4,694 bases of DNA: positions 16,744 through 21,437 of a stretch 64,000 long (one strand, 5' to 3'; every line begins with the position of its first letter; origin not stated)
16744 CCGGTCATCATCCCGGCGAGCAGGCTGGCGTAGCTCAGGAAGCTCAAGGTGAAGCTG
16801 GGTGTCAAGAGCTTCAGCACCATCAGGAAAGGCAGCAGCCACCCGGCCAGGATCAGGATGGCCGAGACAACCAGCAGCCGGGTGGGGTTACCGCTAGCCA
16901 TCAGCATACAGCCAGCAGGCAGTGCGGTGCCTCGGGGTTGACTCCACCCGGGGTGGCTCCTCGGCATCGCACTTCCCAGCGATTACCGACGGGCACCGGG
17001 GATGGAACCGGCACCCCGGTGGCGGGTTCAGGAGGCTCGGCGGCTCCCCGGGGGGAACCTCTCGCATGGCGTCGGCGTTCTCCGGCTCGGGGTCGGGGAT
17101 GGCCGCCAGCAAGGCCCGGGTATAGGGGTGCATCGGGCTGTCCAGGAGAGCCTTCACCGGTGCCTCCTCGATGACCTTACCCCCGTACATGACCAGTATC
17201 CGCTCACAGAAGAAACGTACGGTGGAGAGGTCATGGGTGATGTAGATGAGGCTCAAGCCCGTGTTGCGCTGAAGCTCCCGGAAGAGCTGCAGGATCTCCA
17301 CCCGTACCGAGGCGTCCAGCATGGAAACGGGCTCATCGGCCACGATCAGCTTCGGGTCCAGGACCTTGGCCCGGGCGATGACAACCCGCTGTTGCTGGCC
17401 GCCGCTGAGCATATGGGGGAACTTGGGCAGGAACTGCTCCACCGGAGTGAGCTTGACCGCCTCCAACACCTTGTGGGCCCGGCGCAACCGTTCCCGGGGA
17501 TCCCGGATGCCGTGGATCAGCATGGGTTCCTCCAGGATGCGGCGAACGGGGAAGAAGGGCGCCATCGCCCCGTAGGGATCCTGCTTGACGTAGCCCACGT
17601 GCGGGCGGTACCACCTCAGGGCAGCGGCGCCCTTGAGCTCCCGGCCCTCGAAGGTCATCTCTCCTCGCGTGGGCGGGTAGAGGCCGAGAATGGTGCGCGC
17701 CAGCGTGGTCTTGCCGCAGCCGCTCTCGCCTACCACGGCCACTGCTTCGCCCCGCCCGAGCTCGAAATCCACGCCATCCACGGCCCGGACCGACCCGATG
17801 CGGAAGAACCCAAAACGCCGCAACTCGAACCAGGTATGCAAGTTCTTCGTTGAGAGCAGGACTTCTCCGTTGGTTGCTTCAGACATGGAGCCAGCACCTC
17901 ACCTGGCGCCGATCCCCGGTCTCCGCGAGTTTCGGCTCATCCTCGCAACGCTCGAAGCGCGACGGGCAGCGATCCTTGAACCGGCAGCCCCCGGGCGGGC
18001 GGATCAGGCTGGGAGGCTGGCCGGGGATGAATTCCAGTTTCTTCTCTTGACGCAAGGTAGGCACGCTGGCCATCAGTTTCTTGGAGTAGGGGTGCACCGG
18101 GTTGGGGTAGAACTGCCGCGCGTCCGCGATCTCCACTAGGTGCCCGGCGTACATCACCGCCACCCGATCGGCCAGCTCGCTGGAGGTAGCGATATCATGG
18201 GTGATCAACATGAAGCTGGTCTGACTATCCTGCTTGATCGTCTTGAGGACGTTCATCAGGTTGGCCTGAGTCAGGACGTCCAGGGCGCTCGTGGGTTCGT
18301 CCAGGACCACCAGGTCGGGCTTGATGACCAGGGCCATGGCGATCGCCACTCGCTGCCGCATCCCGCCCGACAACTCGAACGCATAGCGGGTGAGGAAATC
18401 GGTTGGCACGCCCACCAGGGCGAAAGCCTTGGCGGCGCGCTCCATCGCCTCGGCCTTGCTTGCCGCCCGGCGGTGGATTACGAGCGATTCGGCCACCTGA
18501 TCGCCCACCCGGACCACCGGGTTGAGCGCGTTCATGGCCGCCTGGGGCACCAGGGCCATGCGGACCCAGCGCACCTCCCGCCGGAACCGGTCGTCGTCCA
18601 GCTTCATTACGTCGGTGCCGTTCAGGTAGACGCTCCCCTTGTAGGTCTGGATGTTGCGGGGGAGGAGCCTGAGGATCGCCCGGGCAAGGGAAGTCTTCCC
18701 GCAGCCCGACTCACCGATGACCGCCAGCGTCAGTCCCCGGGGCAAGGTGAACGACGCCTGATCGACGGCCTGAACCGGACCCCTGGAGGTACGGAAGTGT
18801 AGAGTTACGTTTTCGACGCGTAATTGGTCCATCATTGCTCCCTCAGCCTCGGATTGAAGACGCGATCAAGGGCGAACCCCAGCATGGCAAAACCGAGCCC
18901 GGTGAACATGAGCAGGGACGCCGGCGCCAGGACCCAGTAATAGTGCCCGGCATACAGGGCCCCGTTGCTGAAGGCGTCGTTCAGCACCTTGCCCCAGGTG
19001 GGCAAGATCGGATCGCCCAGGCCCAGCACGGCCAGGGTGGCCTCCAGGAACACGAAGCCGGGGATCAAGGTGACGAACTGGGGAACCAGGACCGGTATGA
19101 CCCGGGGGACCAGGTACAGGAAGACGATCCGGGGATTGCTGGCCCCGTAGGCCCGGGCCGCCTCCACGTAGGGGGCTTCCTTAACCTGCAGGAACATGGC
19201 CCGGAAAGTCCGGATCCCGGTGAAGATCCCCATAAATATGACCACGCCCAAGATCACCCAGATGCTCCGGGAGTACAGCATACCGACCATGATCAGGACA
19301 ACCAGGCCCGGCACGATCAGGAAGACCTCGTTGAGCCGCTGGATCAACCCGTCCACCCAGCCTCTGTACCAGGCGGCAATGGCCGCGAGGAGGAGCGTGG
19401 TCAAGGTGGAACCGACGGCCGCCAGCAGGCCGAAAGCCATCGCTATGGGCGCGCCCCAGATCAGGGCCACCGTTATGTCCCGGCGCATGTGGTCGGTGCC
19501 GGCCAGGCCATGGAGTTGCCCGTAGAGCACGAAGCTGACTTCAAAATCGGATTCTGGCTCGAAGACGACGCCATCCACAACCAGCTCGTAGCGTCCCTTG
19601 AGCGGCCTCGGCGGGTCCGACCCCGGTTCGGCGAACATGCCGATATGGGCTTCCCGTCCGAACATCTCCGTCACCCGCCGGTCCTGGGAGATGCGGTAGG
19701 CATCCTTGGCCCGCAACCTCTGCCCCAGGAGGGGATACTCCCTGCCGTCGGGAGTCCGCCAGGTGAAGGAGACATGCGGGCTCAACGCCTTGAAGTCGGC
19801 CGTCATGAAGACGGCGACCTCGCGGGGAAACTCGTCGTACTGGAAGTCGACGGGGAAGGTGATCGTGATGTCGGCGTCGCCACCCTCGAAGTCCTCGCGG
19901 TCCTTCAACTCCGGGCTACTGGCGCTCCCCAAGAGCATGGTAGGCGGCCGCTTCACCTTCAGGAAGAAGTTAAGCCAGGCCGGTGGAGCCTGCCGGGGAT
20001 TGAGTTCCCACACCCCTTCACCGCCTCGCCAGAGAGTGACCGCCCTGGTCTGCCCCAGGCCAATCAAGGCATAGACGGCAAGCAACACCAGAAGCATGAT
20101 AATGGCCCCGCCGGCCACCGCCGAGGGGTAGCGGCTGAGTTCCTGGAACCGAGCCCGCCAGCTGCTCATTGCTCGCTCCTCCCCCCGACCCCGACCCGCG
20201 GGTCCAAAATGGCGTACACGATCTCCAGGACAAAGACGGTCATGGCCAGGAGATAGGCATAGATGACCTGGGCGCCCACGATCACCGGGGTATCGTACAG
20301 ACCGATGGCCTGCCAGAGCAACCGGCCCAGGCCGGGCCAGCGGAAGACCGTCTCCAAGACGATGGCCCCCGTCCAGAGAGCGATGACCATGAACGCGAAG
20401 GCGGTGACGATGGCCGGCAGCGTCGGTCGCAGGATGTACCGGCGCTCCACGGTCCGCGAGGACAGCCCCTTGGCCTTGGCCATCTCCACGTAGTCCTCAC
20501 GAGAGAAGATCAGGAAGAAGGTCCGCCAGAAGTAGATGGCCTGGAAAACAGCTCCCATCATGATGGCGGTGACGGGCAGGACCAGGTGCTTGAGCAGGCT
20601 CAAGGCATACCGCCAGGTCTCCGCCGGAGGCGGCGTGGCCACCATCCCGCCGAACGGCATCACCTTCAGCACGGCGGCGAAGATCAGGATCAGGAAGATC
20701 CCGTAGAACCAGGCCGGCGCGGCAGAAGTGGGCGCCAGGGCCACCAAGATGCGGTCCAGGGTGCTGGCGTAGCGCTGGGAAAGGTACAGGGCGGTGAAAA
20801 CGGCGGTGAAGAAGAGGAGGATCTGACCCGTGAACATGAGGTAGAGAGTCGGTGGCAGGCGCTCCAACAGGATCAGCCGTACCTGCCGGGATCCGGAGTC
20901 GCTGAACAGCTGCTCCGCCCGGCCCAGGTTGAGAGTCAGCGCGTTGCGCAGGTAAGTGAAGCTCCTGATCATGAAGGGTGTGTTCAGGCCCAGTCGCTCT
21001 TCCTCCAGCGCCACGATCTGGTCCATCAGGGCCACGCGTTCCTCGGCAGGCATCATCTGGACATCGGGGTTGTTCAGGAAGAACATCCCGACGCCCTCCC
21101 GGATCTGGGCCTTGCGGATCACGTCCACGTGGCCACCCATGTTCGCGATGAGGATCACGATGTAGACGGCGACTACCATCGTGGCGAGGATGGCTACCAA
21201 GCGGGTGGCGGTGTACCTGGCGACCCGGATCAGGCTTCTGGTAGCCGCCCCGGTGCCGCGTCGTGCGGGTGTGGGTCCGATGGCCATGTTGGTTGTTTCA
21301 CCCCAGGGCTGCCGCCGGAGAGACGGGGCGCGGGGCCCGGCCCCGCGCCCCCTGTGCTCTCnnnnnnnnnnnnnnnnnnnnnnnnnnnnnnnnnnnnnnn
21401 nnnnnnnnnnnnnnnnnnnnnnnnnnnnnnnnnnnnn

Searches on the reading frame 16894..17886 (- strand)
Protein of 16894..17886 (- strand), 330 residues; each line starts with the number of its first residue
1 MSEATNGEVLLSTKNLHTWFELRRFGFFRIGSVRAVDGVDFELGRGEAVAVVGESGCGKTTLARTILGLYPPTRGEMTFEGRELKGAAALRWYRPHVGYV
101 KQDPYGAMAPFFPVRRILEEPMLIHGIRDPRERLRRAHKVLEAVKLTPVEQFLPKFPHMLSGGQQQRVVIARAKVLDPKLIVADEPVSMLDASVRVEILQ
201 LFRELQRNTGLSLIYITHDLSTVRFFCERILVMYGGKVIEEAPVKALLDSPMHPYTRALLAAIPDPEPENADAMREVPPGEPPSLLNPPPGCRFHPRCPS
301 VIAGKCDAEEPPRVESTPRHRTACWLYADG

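Call 83: search_protein_families(library=pfam, proteins=[window:16894-17886:-], max_evalue=0.00001)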
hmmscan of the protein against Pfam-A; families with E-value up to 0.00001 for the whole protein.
window:16894-17886:- (330 aa): 2 families
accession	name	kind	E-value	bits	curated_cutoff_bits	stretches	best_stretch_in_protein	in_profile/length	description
PF00005.33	ABC_tran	-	2.1e-31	109.8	25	1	37-187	2-136/137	ABC transporter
PF08352.17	oligo_HPY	-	1.2e-17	64.4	27.1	1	239-302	1-62/65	Oligopeptide/dipeptide transporter, C-terminal region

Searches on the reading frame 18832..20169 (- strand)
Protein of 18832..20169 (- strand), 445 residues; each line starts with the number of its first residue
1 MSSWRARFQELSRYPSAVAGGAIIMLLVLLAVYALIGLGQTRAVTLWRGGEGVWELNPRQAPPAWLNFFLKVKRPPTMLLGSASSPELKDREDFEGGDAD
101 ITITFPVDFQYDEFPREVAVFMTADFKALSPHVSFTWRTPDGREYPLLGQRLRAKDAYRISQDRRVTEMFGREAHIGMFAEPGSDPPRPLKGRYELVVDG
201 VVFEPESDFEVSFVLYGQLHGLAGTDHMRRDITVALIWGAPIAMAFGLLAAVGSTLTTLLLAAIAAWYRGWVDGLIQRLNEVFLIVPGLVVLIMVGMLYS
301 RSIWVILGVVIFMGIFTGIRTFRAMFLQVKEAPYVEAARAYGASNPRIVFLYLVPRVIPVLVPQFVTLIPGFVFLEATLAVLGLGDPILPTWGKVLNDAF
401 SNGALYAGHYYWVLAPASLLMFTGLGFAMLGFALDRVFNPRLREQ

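Call 55: search_protein_families(library=pfam, proteins=[window:18832-20169:-], max_evalue=0.00001)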
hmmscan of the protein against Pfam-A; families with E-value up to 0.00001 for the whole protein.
window:18832-20169:- (445 aa): 1 family
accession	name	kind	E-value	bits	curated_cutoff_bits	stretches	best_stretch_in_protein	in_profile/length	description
PF00528.27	BPD_transp_1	-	5.6e-19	69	26.4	1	259-443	2-183/184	Binding-protein-dependent transport system inner membrane component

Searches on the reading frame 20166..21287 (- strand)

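Call 55: search_protein_families(library=pfam, proteins=[window:20166-21287:-], max_evalue=0.00001)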
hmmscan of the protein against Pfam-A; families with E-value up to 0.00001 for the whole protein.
window:20166-21287:- (373 aa): 1 family
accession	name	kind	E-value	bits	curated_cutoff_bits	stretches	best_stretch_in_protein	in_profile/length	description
PF00528.27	BPD_transp_1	-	9.8e-24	84.5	26.4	1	162-365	5-182/184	Binding-protein-dependent transport system inner membrane component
